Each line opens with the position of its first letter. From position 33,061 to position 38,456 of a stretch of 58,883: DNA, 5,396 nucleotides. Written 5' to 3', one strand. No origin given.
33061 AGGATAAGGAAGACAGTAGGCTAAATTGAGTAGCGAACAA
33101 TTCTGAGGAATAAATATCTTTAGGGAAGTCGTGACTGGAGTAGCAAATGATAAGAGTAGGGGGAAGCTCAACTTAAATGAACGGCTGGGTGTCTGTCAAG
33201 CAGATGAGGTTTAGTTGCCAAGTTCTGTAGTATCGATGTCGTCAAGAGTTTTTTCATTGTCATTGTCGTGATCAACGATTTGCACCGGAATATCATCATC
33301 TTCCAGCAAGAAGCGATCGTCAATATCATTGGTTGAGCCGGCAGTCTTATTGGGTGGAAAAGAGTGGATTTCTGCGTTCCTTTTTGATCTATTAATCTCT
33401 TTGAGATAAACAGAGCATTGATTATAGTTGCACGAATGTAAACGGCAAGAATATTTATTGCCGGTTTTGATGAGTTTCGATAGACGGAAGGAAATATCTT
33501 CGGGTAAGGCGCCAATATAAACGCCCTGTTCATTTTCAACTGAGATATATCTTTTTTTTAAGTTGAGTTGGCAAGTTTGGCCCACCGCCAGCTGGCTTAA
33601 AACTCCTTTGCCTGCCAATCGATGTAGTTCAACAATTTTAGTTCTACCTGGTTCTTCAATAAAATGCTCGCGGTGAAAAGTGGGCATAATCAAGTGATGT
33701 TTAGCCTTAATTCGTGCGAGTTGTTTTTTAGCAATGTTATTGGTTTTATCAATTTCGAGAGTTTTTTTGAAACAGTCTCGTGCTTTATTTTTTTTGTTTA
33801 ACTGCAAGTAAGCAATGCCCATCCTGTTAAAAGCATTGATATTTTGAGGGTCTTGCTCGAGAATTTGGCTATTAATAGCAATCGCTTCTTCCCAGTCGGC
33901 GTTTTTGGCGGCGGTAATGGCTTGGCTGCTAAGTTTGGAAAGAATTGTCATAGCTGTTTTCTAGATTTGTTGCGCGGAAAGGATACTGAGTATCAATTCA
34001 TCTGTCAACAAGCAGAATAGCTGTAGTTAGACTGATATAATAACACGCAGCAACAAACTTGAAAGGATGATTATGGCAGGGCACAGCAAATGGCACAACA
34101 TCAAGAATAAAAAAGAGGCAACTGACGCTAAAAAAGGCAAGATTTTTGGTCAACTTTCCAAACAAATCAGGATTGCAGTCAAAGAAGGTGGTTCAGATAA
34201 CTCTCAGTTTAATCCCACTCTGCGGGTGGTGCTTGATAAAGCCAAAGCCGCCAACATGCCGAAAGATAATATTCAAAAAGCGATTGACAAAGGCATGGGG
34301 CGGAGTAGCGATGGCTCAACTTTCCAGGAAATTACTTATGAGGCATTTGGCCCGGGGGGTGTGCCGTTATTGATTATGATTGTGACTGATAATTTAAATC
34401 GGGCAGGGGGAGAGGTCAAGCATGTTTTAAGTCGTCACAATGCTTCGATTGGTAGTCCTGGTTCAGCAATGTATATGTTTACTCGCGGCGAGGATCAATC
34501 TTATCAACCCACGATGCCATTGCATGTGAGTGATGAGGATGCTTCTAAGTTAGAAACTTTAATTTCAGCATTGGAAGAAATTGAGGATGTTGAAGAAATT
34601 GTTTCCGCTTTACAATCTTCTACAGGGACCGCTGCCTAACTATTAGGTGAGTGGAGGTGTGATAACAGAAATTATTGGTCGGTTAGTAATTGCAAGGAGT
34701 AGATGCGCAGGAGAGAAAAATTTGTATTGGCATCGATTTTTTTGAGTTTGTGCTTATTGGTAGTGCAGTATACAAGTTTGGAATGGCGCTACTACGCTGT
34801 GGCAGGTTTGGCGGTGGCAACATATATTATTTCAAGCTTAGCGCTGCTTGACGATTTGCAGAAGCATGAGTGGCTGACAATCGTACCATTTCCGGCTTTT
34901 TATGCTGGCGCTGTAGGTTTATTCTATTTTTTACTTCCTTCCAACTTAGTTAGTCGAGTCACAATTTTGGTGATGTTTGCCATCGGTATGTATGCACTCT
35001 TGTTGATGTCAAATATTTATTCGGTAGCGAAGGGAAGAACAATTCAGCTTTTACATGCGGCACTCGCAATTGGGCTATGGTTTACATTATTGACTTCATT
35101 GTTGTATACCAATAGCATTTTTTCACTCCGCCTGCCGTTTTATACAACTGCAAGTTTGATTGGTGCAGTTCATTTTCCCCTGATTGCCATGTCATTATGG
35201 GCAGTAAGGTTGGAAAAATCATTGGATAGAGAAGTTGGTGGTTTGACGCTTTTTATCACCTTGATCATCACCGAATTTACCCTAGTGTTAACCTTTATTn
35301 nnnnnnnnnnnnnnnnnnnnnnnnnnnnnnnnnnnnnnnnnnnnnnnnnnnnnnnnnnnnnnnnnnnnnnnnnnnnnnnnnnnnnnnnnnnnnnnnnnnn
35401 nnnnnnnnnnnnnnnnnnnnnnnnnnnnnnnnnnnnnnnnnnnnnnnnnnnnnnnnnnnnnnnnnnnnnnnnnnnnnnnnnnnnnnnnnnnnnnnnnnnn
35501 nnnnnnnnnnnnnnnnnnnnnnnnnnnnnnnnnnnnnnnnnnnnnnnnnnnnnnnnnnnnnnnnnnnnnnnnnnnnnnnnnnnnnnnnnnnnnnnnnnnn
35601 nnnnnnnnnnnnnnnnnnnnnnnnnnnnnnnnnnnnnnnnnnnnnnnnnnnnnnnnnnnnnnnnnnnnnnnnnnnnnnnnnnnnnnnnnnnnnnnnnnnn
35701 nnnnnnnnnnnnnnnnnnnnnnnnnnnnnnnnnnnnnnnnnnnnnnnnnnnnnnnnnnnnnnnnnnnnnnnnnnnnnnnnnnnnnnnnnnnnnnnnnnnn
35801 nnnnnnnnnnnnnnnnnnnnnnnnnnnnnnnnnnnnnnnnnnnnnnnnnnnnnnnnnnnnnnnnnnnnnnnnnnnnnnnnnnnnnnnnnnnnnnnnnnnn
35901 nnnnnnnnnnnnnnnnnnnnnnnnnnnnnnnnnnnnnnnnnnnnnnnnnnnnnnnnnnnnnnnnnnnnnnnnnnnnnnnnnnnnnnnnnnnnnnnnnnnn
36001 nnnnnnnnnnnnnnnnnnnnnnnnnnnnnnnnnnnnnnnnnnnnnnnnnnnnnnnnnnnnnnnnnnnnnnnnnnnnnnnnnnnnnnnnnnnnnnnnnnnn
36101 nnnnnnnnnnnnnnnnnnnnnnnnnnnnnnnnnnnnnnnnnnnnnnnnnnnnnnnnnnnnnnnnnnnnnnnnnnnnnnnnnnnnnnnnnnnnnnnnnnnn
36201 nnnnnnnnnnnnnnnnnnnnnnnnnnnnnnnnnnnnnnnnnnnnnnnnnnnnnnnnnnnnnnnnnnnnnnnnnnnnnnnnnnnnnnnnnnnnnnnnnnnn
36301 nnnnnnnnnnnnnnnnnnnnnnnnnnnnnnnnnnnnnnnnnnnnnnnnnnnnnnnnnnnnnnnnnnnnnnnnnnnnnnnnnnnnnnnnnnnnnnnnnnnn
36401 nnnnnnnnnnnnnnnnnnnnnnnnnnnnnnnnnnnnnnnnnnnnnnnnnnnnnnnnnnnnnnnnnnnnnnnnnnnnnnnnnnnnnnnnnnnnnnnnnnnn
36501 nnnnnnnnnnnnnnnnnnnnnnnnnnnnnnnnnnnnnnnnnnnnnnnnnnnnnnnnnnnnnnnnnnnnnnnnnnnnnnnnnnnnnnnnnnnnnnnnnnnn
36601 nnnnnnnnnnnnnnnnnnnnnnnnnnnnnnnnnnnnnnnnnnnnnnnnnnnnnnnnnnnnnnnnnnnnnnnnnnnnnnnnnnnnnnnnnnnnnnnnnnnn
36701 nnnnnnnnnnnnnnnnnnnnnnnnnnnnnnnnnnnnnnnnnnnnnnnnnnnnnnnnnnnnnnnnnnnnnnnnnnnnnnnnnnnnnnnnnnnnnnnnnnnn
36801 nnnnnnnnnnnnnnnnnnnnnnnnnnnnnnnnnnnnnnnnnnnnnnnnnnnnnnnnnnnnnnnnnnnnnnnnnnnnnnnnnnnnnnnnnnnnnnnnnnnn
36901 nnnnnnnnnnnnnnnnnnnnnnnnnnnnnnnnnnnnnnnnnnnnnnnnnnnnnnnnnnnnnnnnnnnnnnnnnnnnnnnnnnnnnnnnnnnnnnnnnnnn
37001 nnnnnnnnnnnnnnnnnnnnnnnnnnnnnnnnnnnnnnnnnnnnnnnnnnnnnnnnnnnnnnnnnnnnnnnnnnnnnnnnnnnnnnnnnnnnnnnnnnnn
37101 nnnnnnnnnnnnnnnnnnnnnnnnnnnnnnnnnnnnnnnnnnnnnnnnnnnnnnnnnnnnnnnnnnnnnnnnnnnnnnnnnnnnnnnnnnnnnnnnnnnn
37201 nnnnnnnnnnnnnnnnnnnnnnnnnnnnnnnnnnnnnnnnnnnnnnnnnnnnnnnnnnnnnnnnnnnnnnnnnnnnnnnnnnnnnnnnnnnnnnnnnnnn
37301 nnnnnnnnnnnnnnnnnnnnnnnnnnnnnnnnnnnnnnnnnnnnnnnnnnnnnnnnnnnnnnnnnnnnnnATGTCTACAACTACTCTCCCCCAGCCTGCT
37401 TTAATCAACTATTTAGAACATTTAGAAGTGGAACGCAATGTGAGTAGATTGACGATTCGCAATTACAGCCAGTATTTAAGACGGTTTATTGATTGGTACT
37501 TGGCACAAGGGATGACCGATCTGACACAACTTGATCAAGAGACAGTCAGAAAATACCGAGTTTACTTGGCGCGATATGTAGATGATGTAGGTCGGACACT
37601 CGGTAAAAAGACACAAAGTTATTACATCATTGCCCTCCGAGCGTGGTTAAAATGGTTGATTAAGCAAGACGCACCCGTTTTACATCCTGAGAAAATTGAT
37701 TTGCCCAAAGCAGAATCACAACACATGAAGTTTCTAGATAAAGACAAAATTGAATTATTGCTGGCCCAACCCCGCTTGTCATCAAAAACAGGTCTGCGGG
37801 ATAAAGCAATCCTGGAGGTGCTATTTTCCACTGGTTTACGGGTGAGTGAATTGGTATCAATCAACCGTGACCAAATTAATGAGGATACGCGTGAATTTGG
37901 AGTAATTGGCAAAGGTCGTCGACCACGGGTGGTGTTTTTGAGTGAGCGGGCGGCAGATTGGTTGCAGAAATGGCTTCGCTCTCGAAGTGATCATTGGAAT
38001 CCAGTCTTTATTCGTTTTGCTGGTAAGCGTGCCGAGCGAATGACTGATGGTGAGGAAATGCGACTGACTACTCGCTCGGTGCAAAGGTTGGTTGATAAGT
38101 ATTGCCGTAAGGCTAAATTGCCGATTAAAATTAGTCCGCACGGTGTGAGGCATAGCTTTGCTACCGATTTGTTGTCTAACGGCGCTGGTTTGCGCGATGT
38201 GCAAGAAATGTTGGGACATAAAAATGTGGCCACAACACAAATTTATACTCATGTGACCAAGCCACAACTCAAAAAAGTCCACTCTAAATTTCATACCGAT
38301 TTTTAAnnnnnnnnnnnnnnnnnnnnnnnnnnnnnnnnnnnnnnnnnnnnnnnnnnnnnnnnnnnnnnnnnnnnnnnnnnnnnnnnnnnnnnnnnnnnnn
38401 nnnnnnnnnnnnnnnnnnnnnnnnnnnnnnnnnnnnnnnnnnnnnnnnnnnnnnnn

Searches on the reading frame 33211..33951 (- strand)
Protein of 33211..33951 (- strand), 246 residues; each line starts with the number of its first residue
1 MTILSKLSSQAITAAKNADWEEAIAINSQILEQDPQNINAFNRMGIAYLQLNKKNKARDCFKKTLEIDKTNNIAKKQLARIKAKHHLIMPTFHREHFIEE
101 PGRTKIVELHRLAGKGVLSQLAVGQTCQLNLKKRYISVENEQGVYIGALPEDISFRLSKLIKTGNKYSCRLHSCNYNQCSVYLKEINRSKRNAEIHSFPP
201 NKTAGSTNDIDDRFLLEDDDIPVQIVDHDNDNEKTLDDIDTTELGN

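Call 52: search_protein_families(library=pfam, proteins=[window:33211-33951:-], max_evalue=0.00001)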
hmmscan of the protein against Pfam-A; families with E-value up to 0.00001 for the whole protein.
window:33211-33951:- (246 aa): 4 families
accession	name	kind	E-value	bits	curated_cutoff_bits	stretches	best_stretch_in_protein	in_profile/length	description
PF00515.34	TPR_1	-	1.7e-09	37.5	27.8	1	39-71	2-34/34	Tetratricopeptide repeat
PF07719.23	TPR_2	-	1.6e-07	31.3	27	0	40-71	3-34/34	Tetratricopeptide repeat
PF14559.12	TPR_19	-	6.2e-07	30.1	25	0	16-71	3-58/68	Tetratricopeptide repeat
PF13424.12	TPR_12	-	7.8e-06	26.4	30.1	0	20-69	26-76/77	Tetratricopeptide repeat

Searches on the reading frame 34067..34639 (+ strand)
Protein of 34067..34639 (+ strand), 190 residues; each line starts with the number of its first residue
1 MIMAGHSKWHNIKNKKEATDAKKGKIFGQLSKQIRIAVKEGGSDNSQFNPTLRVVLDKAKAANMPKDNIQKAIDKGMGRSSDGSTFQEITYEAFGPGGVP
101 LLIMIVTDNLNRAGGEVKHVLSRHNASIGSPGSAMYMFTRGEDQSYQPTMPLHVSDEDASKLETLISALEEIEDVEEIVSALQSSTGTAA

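Call 51: search_protein_families(library=pfam, proteins=[window:34067-34639:+], max_evalue=0.00001)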
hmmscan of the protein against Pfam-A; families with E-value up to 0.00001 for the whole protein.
window:34067-34639:+ (190 aa): 2 families
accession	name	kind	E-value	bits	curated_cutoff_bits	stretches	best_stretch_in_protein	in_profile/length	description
PF20772.2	TACO1_YebC_N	-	5.8e-29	100.8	36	1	7-78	1-72/73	TACO1/YebC protein N-terminal domain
PF01709.26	Transcrip_reg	-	2.9e-22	79.5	27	1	86-140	1-55/160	TACO1/YebC second and third domain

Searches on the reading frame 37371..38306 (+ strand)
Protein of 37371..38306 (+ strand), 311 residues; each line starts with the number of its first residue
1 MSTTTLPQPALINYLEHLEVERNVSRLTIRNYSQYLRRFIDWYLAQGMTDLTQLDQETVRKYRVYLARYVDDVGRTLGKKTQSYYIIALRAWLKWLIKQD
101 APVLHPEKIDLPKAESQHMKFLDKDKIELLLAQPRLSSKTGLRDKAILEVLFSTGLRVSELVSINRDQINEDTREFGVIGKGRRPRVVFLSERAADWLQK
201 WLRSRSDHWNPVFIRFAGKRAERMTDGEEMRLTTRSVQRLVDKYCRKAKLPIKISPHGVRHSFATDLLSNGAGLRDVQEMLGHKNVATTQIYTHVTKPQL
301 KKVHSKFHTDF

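Call 51: search_protein_families(library=pfam, proteins=[window:37371-38306:+], max_evalue=0.00001)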
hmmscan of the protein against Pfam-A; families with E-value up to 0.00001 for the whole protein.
window:37371-38306:+ (311 aa): 3 families
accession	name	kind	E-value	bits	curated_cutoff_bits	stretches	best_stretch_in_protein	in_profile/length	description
PF00589.27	Phage_integrase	-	7.1e-40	137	27.1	1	120-297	1-170/172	Phage integrase family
PF02899.23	Phage_int_SAM_1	-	1.2e-11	45.2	22.3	1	13-99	3-82/83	Phage integrase, N-terminal SAM-like domain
PF13102.12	Phage_int_SAM_5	-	9.9e-06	26.3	22.3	0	21-100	14-86/98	Phage integrase SAM-like domain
